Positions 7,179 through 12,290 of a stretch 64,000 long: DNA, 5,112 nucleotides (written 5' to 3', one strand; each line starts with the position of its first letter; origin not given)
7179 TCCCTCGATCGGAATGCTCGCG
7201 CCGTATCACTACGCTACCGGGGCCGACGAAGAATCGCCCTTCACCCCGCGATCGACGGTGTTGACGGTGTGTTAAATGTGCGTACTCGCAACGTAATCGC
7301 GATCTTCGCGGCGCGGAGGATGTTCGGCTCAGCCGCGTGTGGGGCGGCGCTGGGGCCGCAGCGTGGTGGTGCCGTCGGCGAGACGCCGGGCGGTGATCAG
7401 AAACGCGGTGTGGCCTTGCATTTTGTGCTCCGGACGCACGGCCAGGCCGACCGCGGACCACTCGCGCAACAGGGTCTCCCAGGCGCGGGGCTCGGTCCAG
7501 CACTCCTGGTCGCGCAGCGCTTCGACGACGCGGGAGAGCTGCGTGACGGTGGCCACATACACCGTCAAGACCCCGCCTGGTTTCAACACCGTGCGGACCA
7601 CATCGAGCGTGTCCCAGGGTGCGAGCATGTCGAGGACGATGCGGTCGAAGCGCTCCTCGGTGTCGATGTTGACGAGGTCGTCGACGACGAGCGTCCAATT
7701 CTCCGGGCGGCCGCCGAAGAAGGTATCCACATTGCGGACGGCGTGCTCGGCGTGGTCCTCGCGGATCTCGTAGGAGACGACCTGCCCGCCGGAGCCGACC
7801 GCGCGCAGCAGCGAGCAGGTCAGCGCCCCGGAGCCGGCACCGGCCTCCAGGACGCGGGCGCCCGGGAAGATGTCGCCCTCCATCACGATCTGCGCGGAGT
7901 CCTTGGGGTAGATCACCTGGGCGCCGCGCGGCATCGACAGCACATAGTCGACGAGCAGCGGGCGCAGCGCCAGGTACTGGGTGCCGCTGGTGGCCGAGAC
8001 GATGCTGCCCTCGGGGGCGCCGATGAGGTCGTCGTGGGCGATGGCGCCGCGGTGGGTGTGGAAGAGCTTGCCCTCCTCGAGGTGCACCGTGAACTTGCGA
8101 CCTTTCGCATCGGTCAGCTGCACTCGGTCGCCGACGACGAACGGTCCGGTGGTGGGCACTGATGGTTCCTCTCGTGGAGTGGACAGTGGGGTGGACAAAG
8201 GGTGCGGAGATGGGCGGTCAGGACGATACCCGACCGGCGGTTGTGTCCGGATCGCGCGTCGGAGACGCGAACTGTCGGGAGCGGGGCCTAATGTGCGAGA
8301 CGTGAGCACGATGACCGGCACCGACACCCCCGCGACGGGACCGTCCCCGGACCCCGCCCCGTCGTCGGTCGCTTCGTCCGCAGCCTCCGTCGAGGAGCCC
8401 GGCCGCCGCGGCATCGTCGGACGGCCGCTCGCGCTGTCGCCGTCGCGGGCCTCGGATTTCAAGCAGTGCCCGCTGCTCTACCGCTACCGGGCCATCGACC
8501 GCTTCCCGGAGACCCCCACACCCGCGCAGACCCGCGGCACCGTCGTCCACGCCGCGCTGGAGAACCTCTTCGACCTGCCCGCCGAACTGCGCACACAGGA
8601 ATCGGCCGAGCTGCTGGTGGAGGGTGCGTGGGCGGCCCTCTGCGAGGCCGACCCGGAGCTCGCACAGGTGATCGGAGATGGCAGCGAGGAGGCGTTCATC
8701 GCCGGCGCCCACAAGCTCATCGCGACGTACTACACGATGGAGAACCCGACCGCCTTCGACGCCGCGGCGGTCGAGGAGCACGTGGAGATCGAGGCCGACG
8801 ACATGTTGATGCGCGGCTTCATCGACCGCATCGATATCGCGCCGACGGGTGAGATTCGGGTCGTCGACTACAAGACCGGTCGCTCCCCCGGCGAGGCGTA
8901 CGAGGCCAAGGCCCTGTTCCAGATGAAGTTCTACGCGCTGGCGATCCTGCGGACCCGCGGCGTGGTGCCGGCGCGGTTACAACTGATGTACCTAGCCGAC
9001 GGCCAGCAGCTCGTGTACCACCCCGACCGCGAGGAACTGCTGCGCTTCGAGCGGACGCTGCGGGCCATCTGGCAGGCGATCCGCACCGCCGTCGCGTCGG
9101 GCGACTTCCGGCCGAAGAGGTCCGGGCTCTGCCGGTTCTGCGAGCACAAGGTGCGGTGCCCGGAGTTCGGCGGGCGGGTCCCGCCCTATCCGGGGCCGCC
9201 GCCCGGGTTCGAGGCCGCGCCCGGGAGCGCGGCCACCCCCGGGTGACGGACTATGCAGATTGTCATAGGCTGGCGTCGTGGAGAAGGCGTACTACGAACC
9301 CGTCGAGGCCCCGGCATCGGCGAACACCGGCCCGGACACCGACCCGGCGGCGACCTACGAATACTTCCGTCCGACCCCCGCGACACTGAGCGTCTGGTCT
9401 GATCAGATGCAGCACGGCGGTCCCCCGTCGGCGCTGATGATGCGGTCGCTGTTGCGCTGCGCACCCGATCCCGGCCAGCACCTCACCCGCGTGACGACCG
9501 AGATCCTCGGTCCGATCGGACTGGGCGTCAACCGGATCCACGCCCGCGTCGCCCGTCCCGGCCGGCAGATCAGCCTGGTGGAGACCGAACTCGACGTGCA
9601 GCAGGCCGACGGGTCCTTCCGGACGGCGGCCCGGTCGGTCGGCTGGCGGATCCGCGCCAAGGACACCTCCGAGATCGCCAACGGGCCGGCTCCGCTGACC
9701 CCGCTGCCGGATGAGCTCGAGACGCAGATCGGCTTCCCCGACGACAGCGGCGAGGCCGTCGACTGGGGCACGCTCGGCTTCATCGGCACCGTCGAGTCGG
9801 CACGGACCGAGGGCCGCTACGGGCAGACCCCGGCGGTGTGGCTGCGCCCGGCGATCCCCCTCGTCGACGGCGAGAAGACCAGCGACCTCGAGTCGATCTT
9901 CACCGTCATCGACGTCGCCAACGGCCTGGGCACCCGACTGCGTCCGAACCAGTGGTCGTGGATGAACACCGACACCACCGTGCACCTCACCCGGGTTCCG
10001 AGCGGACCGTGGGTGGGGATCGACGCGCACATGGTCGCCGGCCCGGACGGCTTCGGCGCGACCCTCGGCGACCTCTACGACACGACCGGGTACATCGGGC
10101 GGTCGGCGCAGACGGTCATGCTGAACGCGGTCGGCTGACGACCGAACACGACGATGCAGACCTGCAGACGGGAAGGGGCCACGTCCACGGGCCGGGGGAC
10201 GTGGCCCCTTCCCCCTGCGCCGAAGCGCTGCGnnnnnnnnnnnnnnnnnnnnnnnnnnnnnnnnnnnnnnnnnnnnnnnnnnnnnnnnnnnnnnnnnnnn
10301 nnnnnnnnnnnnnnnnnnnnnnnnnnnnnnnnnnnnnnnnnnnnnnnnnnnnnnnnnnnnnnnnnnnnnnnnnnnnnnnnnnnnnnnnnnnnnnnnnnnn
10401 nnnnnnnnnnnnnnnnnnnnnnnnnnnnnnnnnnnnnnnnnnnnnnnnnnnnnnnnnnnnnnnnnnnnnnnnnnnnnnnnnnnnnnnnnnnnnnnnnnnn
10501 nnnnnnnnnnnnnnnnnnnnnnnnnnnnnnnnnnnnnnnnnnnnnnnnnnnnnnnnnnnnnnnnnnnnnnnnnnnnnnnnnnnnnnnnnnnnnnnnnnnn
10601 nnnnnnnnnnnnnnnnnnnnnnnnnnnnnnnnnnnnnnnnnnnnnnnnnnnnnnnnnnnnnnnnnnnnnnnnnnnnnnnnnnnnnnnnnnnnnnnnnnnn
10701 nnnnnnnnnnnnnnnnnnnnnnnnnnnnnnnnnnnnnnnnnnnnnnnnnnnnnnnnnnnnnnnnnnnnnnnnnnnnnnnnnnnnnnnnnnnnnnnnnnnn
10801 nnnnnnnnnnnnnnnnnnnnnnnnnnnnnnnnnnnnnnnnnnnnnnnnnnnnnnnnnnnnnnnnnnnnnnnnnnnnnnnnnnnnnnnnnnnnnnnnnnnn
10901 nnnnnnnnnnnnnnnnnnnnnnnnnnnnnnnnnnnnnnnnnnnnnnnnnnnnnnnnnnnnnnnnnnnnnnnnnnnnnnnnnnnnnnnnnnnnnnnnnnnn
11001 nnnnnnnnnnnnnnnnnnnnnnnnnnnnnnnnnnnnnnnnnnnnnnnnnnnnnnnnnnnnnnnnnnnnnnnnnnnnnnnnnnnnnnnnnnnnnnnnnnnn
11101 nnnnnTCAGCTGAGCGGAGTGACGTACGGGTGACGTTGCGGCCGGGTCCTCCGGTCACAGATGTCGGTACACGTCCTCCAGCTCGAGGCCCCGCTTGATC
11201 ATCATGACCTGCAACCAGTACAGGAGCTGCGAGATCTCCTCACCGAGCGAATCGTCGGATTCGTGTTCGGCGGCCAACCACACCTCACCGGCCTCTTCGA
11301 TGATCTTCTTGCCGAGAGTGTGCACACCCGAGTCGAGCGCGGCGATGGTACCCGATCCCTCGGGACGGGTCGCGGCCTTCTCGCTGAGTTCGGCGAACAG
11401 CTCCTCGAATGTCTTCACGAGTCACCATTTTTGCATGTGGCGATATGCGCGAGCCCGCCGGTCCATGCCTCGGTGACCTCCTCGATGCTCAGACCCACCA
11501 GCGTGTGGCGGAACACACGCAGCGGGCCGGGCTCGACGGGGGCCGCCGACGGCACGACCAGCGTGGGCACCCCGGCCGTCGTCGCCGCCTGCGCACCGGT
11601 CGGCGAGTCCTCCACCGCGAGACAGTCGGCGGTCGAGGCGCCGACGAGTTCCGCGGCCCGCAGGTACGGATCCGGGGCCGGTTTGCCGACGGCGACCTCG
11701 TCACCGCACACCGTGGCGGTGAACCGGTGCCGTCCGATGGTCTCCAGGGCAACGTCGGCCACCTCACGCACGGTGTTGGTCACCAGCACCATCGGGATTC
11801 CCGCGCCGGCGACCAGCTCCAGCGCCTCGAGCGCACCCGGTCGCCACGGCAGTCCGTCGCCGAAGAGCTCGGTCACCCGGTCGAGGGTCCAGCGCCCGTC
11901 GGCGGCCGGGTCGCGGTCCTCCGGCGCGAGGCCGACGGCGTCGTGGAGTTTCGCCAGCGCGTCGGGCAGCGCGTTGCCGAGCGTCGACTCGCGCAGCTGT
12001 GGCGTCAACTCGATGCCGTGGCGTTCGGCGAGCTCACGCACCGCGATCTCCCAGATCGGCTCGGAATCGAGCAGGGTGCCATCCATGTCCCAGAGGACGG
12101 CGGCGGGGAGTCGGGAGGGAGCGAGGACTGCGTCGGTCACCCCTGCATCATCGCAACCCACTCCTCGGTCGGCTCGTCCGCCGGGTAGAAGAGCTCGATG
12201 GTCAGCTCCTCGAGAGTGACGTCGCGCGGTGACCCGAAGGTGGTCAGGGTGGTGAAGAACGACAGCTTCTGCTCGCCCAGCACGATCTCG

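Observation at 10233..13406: hisE–hisG lie at the end of a co-oriented, closely spaced array: CinA-like → XRE/MmyB regulator → (GTGA) HAD phosphatase → (ATGA) hisE → hisG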

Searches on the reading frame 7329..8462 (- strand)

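Call 4: search_protein_families(library=pfam, proteins=[window:7329-8462:-], max_evalue=0.001)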
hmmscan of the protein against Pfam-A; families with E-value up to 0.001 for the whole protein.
window:7329-8462:- (377 aa): 9 families
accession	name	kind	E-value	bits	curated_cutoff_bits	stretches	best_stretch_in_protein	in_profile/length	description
PF14801.12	TrmI-like_N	-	1.5e-26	92.5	24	1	106-155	1-50/50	TrmI-like N-terminal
PF08704.16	GCD14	-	1.5e-20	74.4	26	1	174-337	14-179/247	tRNA methyltransferase complex GCD14 subunit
PF01135.25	PCMT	-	2.5e-07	31.1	20.3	1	172-314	45-185/210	Protein-L-isoaspartate(D-aspartate) O-methyltransferase (PCMT)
PF13847.12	Methyltransf_31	-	4.2e-07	30.2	27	1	200-324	3-133/145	Methyltransferase domain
PF13649.12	Methyltransf_25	-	4.4e-07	31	27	1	204-297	1-97/97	Methyltransferase domain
PF13489.12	Methyltransf_23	-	1.6e-05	25.2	27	1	198-336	20-133/164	Methyltransferase domain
PF00398.26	RrnaAD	-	4.7e-05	23.1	24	1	190-270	20-92/263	Ribosomal RNA adenine dimethylase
PF08242.18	Methyltransf_12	-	4.9e-05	24.4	30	1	205-299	1-98/98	Methyltransferase domain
PF21985.2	TR61B_FKBP-like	-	0.00023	21.4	27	1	124-159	19-54/55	TR61B FKBP-like domain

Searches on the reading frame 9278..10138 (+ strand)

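Call 4: search_protein_families(library=pfam, proteins=[window:9278-10138:+], max_evalue=0.001)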
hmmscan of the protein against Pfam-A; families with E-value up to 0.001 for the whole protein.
window:9278-10138:+ (286 aa): 2 families
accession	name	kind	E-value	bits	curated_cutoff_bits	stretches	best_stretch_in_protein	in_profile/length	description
PF20789.3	4HBT_3C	-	2.1e-18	67.3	24.1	1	161-282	15-140/140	Acyl-CoA thioesterase C-terminal domain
PF13622.12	4HBT_3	-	7.5e-16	58.6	24.3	1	39-124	4-82/83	Acyl-CoA thioesterase N-terminal domain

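Call 5: search_protein_families(library=ncbifam, proteins=[window:9278-10138:+], max_evalue=0.001)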
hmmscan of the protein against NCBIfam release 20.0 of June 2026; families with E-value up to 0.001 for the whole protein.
window:9278-10138:+ (286 aa): 0 families

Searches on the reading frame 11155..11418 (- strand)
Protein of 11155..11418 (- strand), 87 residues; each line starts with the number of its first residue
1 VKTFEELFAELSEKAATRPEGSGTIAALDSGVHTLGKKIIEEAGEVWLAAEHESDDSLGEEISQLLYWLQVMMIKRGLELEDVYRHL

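Call 4: search_protein_families(library=pfam, proteins=[window:11155-11418:-], max_evalue=0.001)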
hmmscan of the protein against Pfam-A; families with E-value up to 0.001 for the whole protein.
window:11155-11418:- (87 aa): 2 families
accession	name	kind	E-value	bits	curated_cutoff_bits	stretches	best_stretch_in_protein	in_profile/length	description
PF01503.22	PRA-PH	-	4.2e-09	37.1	21.3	1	6-87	3-82/86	Phosphoribosyl-ATP pyrophosphohydrolase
PF03819.22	MazG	-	7.7e-06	26.5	22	1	32-85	3-60/74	MazG nucleotide pyrophosphohydrolase domain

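Call 5: search_protein_families(library=ncbifam, proteins=[window:11155-11418:-], max_evalue=0.001)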
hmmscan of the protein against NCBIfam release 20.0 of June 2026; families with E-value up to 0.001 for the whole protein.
window:11155-11418:- (87 aa): 5 families
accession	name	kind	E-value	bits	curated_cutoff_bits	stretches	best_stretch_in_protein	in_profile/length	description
NF001610.0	PRK00400.1-1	equivalog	1.6e-47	159.6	104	1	1-87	7-93/93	phosphoribosyl-ATP diphosphatase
TIGR03188.1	histidine_hisI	equivalog_domain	4.2e-22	78.2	42.7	1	5-87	2-84/84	phosphoribosyl-ATP diphosphatase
NF002747.0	PRK02759.1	equivalog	2.2e-14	53.6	187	1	2-87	116-201/208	bifunctional phosphoribosyl-AMP cyclohydrolase/phosphoribosyl-ATP diphosphatase HisIE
NF001613.0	PRK00400.1-5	equivalog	7.2e-11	42.1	120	1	2-87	4-89/107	phosphoribosyl-ATP diphosphatase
NF001611.0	PRK00400.1-3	equivalog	1e-08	35.2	99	1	3-87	6-90/108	phosphoribosyl-ATP diphosphatase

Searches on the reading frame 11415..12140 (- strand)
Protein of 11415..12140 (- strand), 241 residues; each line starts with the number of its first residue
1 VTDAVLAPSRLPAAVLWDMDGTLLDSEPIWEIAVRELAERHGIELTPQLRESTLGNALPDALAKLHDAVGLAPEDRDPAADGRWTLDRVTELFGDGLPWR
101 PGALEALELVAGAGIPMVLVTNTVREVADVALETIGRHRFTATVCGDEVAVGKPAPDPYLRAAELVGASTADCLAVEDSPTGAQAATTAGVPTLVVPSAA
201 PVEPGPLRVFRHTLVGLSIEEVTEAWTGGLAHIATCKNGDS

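Call 4: search_protein_families(library=pfam, proteins=[window:11415-12140:-], max_evalue=0.001)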
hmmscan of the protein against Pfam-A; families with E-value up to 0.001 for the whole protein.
window:11415-12140:- (241 aa): 4 families
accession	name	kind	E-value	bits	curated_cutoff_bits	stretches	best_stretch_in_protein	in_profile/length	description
PF00702.32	Hydrolase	-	3e-28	100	26.4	1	14-190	3-191/191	haloacid dehalogenase-like hydrolase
PF13419.12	HAD_2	-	2.4e-23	83.6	23.8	1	15-196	1-178/178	Haloacid dehalogenase-like hydrolase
PF12710.13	HAD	-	3.2e-10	41.2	27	1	15-153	1-142/189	haloacid dehalogenase-like hydrolase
PF13242.12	Hydrolase_like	-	0.00023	21.5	22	0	151-198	2-50/75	HAD-hyrolase-like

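Call 5: search_protein_families(library=ncbifam, proteins=[window:11415-12140:-], max_evalue=0.001)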
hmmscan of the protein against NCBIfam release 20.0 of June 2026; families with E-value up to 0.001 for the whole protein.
window:11415-12140:- (241 aa): 26 families (the best 25 are shown)
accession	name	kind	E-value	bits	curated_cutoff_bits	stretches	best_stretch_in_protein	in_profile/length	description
NF008087.0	PRK10826.1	equivalog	5e-24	85.2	191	1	13-201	8-196/222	hexitol phosphatase HxpB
TIGR02009.1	PGMB-YQAB-SF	subfamily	2e-22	80.3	153.35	1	13-196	2-186/186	beta-phosphoglucomutase family hydrolase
NF008610.0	PRK11587.1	equivalog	2.8e-20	72.6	282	1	15-200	6-185/219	sugar phosphatase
TIGR01449.2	PGP_bact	equivalog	6.1e-20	71.7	180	1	15-196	1-184/213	phosphoglycolate phosphatase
NF046057.1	bifunc_MtlD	equivalog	1.9e-18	66.2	800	1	14-195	9-190/683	bifunctional mannitol-1-phosphate dehydrogenase/phosphatase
NF053653.1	InDiPhoBT2121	equivalog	5.1e-17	62.2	245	1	13-208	2-197/216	inorganic diphosphatase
NF008000.0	PRK10725.1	equivalog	6e-17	62.4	215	1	14-193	7-182/188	fructose-1-phosphate/6-phosphogluconate phosphatase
NF009695.0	PRK13222.1-2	equivalog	1.1e-13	51.2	225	1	14-196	8-193/226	phosphoglycolate phosphatase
TIGR03351.1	PhnX-like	hypoth_equivalog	2.2e-13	50.7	218.9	1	15-194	4-187/220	phosphonatase-like hydrolase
NF009700.0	PRK13226.1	equivalog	4.6e-13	49.4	342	1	8-196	8-194/229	phosphoglycolate phosphatase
TIGR01990.1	bPGM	equivalog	4.7e-13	49.5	189.4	1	132-194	121-184/187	beta-phosphoglucomutase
TIGR01509.1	HAD-SF-IA-v3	subfamily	2e-12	47.6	29.4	1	100-196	67-154/154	HAD-IA family hydrolase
NF009694.0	PRK13222.1-1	equivalog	1.7e-11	43.9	415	1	101-194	114-208/252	phosphoglycolate phosphatase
NF007854.0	PRK10563.1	equivalog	2.5e-11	43.7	211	1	14-194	6-183/221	6-phosphogluconate phosphatase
NF009697.0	PRK13222.1-4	equivalog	7.5e-11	41.8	327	1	14-194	9-191/232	phosphoglycolate phosphatase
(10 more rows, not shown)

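Call 8: find_homologous_proteins(query=window:11415-12140:-, max_evalue=1e-10)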
Query window:11415-12140:- (241 aa): 3411 proteins with E <= 1e-10 among 8000 candidates; the best 120 are listed.
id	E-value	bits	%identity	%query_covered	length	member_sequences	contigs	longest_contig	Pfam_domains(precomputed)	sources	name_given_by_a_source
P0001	3.2e-152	523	100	100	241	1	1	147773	PF13419.13,PF00702.33,PF12710.14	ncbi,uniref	ncbi:HAD family hydrolase [Gordonia aurantiaca]|uniref:HAD family hydrolase n=1 Tax=Gordonia sp. B21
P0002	2.8e-128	445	83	100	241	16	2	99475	PF13419.13,PF00702.33,PF13242.13,PF12710.14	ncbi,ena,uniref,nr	ncbi:putative hydrolase [Gordonia paraffinivorans NBRC 108238]|uniref:Hydrolase n=2 Tax=Gordonia par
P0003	1.8e-120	419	80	100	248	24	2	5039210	PF13419.13,PF00702.33,PF12710.14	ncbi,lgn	-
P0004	5.5e-118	411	78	100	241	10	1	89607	PF13419.13,PF00702.33,PF12710.14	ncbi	ncbi:UNVERIFIED_ORG: HAD superfamily hydrolase (TIGR01509 family) [Gordonia westfalica J30]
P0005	4.3e-115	402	81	95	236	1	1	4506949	PF13419.13,PF00702.33,PF13242.13,PF12710.14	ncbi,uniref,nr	ncbi:HAD family hydrolase [Gordonia westfalica]|uniref:Haloacid dehalogenase superfamily, subfamily 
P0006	1.3e-114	400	81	95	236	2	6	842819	PF13419.13,PF00702.33,PF13242.13,PF12710.14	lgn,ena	-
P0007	1.9e-114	400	79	97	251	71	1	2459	PF13419.13,PF00702.33,PF13242.13,PF12710.14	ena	-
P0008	2.0e-108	380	81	91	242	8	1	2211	PF13419.13,PF00702.33,PF12710.14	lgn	-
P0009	5.5e-107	375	78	93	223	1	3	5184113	PF13419.13,PF00702.33,PF13242.13,PF12710.14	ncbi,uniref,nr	ncbi:HAD family phosphatase [Gordonia sp. zg691]|uniref:HAD family phosphatase n=1 Tax=Gordonia jing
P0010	1.1e-106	374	74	96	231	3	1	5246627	PF13419.13,PF00702.33,PF12710.14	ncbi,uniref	ncbi:HAD family hydrolase [Gordonia terrae]|uniref:HAD family hydrolase n=1 Tax=Gordonia terrae TaxI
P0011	1.6e-96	341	71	90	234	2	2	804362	PF13419.13,PF00702.33,PF12710.14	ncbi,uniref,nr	ncbi:HAD family hydrolase [Gordonia rhizosphera]|uniref:Putative hydrolase n=1 Tax=Gordonia rhizosph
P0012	1.6e-94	334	71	90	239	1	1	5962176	PF13419.13,PF00702.33,PF12710.14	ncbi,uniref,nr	ncbi:HAD family hydrolase [Gordonia insulae]|uniref:Phosphorylated carbohydrates phosphatase n=1 Tax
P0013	2.5e-94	334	70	89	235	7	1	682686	PF13419.13,PF00702.33,PF13242.13,PF12710.14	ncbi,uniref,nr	ncbi:HAD family phosphatase [Gordonia sp. OPL2]|uniref:HAD family hydrolase n=1 Tax=Gordonia sp. OPL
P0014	3.7e-93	330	73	87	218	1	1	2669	PF13419.13,PF00702.33,PF13242.13,PF12710.14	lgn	-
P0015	3.9e-93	330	67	92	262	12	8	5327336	PF13419.13,PF00702.33,PF12710.14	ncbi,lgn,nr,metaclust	ncbi:beta-phosphoglucomutase-like phosphatase (HAD superfamily) [Gordonia amarae]|nr:beta-phosphoglu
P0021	1.6e-89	318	66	92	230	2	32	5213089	PF13419.13,PF00702.33,PF13242.13,PF12710.14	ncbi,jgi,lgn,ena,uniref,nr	ncbi:HAD-IA family hydrolase [Gordonia pseudamarae]|jgi:HAD superfamily hydrolase (TIGR01509 family)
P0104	2.3e-73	265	57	92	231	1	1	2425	PF13419.13,PF00702.33,PF13242.13,PF12710.14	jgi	jgi:HAD superfamily hydrolase (TIGR01509 family)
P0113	3.9e-72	261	58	89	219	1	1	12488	PF13419.13,PF00702.33,PF13242.13,PF12710.14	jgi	jgi:HAD superfamily hydrolase (TIGR01509 family)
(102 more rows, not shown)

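Call 20: search_solved_structures(query=window:11415-12140:-, max_evalue=1e-8)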
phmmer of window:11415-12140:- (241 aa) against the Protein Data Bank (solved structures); distinct sequences matched with E-value up to 1e-8: 32.
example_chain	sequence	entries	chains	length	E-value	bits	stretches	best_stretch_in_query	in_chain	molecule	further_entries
3kbb_A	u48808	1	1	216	3.9e-18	69.3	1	14-194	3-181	Phosphorylated carbohydrates phosphatase TM_1254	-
1te2_A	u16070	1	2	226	5.6e-14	55.8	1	9-207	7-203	2-deoxyglucose-6-P phosphatase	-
3l5k_A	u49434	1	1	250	7.9e-14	55.3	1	6-198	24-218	Haloacid dehalogenase-like hydrolase domain-containing protein 1A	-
9m7l_A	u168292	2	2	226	2.3e-13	53.8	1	12-198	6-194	Pseudouridine-5'-phosphatase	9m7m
7oct_A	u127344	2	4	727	9e-13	51.8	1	15-194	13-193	HAD hydrolase, family IA, variant 3 | Mannitol-1-phosphate dehydrogenase/phosphatase MtlD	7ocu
7ocn_A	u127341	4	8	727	9.1e-13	51.8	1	15-194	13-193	HAD hydrolase, family IA, variant 3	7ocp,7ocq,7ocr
7ocs_A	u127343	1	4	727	9.7e-12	48.4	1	15-194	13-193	HAD hydrolase, family IA, variant 3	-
3dv9_A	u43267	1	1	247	1.9e-11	47.5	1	14-202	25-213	beta-phosphoglucomutase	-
3quc_A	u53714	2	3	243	2.1e-11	47.3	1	13-204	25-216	INORGANIC PYROPHOSPHATASE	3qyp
3qub_A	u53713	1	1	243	2.4e-11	47.1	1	13-204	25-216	INORGANIC PYROPHOSPHATASE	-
3qu2_A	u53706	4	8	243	2.5e-11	47.1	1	13-204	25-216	INORGANIC PYROPHOSPHATASE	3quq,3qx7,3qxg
3r9k_A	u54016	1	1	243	2.8e-11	46.9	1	13-204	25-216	Putative beta-phosphoglucomutase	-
3qu5_A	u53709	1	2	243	1.2e-10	44.8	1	13-204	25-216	INORGANIC PYROPHOSPHATASE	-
3qu7_A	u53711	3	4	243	1.2e-10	44.8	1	13-204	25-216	INORGANIC PYROPHOSPHATASE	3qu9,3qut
6w04_A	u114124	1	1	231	2.4e-10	43.9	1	14-202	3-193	HAD hydrolase, family IA, variant 3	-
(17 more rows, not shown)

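Call 47: search_solved_structures(query=window:11415-12140:-, max_evalue=1e-13, show_alignments=2)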
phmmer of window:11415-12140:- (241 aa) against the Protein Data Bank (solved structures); distinct sequences matched with E-value up to 1e-13: 3.
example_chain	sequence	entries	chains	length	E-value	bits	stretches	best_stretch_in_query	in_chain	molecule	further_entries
3kbb_A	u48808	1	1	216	3.9e-18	69.3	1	14-194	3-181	Phosphorylated carbohydrates phosphatase TM_1254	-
1te2_A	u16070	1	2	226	5.6e-14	55.8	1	9-207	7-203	2-deoxyglucose-6-P phosphatase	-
3l5k_A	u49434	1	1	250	7.9e-14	55.3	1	6-198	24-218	Haloacid dehalogenase-like hydrolase domain-containing protein 1A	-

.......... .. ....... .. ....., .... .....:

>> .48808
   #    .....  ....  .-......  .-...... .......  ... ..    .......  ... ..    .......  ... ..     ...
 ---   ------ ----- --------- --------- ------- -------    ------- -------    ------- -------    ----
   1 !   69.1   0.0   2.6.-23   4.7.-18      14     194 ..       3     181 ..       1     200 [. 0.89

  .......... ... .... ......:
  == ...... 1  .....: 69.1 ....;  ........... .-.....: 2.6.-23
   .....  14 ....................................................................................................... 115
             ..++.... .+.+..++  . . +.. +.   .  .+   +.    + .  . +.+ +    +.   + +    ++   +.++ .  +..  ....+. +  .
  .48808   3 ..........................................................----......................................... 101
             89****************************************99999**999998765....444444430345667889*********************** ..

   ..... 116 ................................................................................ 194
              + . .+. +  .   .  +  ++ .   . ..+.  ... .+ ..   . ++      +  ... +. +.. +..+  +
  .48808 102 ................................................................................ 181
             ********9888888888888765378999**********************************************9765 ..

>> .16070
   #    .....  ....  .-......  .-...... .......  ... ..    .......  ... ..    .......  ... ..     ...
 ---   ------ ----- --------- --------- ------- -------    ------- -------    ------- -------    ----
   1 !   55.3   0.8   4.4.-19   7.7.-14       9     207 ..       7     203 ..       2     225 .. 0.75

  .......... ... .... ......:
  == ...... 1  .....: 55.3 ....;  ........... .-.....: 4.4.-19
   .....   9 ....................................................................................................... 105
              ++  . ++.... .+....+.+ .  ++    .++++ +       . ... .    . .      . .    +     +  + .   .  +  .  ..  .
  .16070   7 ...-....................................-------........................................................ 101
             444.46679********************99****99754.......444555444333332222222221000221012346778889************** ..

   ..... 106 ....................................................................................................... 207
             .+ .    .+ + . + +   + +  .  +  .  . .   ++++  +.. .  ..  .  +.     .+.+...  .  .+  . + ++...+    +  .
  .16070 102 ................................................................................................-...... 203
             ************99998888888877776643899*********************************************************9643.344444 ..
